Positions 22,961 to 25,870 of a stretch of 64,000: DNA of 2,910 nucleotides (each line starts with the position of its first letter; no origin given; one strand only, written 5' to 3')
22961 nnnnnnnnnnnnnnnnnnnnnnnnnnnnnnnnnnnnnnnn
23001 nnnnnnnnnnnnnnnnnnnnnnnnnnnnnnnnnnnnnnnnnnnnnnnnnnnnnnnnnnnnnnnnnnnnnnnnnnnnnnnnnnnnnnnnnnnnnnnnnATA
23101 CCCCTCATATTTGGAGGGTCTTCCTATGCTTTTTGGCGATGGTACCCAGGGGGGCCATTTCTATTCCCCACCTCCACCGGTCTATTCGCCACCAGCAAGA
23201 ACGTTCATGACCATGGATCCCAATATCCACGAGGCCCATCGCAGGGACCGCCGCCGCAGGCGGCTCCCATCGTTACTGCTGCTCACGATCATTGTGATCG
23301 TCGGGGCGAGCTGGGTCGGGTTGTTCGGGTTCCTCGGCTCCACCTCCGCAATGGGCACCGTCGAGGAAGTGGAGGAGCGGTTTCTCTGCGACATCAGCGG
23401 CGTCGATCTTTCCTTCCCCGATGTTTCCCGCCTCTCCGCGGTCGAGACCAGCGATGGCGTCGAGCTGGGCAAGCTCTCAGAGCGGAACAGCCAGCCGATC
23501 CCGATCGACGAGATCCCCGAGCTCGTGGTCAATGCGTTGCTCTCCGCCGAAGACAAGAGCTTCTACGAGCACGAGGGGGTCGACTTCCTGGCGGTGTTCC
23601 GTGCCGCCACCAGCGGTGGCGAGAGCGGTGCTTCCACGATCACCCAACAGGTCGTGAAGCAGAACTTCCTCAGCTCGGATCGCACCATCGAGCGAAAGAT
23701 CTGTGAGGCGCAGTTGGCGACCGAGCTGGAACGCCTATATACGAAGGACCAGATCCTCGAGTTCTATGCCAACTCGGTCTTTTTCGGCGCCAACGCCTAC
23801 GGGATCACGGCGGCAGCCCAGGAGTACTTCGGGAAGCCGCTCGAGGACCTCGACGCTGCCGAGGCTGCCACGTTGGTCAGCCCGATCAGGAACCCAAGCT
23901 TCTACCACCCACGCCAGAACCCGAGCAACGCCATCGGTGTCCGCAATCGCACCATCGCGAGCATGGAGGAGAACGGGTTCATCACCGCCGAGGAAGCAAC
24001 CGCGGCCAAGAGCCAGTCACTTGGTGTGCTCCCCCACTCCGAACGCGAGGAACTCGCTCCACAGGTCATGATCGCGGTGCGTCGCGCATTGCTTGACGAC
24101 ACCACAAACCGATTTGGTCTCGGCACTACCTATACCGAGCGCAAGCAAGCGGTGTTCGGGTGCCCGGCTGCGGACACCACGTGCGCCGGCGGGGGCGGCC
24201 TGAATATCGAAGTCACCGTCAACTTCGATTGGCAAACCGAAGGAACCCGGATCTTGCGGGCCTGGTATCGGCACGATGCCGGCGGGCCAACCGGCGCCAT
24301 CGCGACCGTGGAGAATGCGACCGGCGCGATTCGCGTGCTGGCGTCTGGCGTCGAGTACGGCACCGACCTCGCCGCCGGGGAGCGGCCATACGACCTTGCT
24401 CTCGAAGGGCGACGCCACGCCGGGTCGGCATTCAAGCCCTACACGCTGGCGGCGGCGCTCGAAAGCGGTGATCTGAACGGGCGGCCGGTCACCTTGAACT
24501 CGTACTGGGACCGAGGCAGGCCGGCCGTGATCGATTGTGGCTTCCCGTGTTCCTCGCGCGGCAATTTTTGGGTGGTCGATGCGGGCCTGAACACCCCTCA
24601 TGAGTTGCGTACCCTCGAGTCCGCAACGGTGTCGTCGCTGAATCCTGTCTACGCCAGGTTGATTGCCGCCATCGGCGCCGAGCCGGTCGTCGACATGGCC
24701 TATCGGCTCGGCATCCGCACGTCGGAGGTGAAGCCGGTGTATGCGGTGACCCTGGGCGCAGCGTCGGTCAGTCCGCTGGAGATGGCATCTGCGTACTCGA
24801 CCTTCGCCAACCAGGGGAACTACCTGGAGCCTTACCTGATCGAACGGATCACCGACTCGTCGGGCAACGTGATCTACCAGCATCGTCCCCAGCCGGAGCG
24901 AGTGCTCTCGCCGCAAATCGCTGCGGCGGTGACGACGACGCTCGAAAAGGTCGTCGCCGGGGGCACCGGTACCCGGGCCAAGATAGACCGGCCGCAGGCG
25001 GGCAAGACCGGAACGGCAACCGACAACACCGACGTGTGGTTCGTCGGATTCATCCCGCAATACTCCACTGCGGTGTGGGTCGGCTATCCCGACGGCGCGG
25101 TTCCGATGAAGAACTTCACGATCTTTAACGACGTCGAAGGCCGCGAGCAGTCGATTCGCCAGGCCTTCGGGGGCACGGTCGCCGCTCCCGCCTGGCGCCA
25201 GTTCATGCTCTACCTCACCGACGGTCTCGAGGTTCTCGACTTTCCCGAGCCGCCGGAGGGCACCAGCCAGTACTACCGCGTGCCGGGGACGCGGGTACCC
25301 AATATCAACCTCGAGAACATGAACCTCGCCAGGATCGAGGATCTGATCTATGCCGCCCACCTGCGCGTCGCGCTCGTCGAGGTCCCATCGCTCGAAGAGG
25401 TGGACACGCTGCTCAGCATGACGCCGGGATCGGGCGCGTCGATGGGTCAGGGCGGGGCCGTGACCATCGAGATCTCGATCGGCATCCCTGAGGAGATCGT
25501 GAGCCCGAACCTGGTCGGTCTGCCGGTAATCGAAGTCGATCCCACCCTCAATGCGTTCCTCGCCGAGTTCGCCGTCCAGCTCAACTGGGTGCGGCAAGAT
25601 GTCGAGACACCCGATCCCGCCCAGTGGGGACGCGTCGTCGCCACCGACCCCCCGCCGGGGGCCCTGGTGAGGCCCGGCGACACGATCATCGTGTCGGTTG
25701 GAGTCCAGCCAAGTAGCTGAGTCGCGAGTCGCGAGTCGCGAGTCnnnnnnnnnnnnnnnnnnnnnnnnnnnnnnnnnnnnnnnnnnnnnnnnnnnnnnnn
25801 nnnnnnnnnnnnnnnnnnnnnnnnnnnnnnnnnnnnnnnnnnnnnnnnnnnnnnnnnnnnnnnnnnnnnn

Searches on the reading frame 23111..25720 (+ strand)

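Call 42: search_protein_families(library=pfam, proteins=[window:23111-25720:+], max_evalue=0.00001)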
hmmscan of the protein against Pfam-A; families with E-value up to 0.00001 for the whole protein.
window:23111-25720:+ (869 aa): 3 families
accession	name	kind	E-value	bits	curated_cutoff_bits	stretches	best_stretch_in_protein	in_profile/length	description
PF00912.28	Transgly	-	1e-54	185.1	27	1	117-285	3-177/178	Transglycosylase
PF00905.27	Transpeptidase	-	1.9e-27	96.7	22.1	1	396-658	2-274/299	Penicillin binding protein transpeptidase domain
PF03793.24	PASTA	-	1.2e-07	32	23.2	0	799-863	4-62/64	PASTA domain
